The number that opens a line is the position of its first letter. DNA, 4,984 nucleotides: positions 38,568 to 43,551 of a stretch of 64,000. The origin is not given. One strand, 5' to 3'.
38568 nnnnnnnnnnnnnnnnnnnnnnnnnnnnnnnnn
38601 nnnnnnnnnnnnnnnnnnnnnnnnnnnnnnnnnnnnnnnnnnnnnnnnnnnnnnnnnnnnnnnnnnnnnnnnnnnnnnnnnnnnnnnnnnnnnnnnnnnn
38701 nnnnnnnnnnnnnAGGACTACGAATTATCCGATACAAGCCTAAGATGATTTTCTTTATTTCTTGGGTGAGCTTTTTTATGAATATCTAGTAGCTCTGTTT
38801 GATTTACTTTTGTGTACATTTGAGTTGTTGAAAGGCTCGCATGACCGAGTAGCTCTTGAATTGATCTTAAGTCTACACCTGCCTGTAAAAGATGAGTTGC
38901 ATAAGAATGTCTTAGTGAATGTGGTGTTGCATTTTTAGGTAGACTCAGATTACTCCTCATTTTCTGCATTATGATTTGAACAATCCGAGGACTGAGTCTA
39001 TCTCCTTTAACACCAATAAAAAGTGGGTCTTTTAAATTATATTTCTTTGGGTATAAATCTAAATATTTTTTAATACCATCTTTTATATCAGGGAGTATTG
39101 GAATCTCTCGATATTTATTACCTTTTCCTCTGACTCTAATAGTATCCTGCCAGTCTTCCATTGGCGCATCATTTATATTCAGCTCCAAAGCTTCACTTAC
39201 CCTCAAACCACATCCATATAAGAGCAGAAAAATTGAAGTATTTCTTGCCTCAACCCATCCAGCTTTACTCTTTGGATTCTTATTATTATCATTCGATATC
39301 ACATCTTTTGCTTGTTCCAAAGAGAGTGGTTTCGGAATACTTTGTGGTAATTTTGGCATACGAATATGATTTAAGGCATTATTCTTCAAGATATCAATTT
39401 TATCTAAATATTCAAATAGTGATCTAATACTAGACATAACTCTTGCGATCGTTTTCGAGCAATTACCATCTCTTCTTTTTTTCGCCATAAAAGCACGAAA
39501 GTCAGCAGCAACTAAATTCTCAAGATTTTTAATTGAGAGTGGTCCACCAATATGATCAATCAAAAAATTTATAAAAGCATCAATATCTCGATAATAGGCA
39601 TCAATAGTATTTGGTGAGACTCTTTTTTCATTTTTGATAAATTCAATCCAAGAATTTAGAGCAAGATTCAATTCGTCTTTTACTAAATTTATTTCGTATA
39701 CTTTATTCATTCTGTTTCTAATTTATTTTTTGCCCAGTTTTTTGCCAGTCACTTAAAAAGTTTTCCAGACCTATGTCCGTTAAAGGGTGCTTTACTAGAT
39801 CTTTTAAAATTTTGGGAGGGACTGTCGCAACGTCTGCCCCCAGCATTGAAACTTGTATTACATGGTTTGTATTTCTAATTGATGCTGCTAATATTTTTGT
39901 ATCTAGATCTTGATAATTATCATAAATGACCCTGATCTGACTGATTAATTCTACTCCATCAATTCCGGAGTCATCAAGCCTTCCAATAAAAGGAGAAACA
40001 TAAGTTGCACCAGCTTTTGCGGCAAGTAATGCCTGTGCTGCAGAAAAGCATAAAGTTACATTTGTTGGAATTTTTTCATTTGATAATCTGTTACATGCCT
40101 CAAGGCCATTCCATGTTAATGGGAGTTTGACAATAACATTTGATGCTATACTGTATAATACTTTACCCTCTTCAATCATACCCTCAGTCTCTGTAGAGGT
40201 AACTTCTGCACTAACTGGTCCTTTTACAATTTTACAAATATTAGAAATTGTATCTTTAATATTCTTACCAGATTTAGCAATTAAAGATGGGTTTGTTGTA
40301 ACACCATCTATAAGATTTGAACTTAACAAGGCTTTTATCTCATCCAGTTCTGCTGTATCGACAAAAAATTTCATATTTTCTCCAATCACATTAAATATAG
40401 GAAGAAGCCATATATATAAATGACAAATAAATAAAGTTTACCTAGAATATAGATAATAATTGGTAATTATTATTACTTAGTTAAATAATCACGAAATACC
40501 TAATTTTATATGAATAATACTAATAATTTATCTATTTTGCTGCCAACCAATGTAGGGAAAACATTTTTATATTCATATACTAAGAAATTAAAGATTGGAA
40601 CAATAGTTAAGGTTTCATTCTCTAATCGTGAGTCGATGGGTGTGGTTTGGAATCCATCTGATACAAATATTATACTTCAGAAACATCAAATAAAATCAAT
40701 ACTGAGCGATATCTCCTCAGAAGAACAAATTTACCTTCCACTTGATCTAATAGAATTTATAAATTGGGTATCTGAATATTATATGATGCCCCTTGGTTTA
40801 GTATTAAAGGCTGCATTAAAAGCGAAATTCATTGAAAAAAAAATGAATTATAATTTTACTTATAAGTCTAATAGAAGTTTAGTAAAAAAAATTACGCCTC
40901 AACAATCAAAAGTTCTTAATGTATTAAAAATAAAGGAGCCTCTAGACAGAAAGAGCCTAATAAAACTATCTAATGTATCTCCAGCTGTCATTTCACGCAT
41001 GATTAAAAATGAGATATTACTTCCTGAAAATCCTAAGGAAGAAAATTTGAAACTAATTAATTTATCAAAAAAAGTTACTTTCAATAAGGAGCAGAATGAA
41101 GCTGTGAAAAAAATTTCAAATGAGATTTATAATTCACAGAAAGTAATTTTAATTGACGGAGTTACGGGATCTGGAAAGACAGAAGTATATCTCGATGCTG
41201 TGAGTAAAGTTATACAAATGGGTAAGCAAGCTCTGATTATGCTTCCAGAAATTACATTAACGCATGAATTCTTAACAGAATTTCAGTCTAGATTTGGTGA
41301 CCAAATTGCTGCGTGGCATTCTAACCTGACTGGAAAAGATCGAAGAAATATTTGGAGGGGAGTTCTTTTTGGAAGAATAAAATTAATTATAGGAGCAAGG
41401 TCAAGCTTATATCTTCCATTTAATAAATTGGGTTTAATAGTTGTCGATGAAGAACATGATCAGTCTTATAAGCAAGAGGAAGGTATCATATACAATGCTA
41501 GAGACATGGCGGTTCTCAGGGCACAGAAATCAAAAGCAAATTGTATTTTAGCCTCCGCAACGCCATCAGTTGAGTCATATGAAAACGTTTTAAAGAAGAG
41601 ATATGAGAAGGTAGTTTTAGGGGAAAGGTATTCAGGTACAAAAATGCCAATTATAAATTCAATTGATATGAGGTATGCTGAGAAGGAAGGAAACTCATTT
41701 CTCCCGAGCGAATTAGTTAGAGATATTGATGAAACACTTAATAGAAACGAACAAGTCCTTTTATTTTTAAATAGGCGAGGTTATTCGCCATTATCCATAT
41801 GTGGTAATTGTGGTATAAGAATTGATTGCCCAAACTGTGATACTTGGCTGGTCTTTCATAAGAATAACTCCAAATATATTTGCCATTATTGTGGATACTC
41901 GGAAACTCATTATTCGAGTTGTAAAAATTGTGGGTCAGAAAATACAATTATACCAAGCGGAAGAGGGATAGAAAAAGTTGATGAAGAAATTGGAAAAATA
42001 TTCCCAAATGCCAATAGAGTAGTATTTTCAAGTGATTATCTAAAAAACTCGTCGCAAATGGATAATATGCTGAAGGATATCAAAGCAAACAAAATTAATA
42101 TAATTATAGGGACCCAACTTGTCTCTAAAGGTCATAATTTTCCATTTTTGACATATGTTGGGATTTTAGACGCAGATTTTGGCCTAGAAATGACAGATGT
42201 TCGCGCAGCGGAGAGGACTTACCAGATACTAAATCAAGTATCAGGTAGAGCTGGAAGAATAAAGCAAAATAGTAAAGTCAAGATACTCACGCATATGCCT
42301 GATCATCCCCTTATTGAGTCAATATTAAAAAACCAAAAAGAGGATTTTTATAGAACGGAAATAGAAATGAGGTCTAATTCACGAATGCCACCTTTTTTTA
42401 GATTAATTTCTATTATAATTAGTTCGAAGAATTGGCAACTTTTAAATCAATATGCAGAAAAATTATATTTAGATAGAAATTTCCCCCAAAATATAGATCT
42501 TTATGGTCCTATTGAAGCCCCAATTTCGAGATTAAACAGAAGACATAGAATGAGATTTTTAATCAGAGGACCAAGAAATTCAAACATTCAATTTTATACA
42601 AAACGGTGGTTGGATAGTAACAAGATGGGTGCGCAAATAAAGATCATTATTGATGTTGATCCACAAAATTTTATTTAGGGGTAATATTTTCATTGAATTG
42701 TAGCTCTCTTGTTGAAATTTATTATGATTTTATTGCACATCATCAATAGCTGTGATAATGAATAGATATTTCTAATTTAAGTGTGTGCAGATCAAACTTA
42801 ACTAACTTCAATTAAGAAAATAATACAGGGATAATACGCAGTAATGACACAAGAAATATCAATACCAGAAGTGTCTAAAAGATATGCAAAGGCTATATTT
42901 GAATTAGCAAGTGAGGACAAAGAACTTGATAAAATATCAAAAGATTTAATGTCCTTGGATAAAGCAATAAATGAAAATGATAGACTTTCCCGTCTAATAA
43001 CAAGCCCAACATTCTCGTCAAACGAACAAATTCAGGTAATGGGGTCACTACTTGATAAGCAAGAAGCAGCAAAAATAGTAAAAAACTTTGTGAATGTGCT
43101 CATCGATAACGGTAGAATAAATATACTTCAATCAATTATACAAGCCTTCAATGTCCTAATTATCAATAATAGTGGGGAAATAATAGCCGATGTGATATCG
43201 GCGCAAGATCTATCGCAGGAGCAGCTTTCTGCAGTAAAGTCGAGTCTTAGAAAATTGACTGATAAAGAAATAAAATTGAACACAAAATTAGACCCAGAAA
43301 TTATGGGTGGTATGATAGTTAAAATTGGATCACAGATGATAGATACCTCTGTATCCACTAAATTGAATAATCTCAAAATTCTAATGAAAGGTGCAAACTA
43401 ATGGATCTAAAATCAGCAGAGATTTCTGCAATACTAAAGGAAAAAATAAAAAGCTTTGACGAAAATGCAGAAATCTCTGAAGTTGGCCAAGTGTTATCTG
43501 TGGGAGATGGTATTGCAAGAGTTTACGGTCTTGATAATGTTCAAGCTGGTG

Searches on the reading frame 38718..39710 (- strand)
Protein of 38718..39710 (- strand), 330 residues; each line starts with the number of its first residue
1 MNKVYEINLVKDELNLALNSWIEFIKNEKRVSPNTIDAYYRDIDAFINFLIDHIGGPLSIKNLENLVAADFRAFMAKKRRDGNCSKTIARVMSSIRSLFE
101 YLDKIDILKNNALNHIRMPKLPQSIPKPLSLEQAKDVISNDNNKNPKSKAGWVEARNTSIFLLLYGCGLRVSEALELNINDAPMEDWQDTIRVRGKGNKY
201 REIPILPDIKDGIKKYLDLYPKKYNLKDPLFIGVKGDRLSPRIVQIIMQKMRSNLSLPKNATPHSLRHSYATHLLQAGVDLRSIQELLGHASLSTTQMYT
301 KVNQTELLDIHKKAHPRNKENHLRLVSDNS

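Call 6: search_protein_families(library=pfam, proteins=[window:38718-39710:-])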
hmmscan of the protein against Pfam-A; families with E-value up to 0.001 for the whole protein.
window:38718-39710:- (330 aa): 4 families
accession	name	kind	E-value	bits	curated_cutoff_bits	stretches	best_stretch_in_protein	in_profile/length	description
PF00589.27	Phage_integrase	-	2.7e-35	122.1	27.1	1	152-304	19-170/172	Phage integrase family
PF02899.23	Phage_int_SAM_1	-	1.7e-15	57.5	22.3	1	18-102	1-79/83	Phage integrase, N-terminal SAM-like domain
PF13495.12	Phage_int_SAM_4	-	2.4e-07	31.5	27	1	18-104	2-80/85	Phage integrase, N-terminal SAM-like domain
PF13102.12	Phage_int_SAM_5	-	0.00015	22.5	22.3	1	23-112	8-92/98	Phage integrase SAM-like domain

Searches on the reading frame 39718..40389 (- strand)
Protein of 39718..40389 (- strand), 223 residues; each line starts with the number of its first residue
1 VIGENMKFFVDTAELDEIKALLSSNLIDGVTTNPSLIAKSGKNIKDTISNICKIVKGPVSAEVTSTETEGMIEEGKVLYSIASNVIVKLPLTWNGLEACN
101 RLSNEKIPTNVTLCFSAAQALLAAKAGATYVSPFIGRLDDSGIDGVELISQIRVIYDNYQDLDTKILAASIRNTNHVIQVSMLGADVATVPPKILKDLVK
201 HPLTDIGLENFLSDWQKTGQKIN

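Call 12: search_protein_families(library=pfam, proteins=[window:39718-40389:-], max_evalue=0.00001)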
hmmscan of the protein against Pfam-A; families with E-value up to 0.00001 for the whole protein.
window:39718-40389:- (223 aa): 1 family
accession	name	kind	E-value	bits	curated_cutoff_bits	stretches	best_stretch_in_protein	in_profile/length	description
PF00923.25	TAL_FSA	-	2.5e-64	217.8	27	1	8-220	1-283/285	Transaldolase/Fructose-6-phosphate aldolase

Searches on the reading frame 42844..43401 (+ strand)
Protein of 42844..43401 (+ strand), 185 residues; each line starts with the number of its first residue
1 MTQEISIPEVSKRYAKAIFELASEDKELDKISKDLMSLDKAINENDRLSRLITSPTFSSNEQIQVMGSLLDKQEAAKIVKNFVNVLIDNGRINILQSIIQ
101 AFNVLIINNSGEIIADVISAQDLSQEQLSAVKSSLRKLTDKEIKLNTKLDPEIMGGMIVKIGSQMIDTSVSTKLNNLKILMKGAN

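Call 14: search_protein_families(library=pfam, proteins=[window:42844-43401:+], max_evalue=0.001)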
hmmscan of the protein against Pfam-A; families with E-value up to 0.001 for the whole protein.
window:42844-43401:+ (185 aa): 1 family
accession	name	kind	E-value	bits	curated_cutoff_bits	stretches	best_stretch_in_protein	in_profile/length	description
PF00213.23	OSCP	-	3.2e-52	177.5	22.3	1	10-178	1-169/172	ATP synthase delta (OSCP) subunit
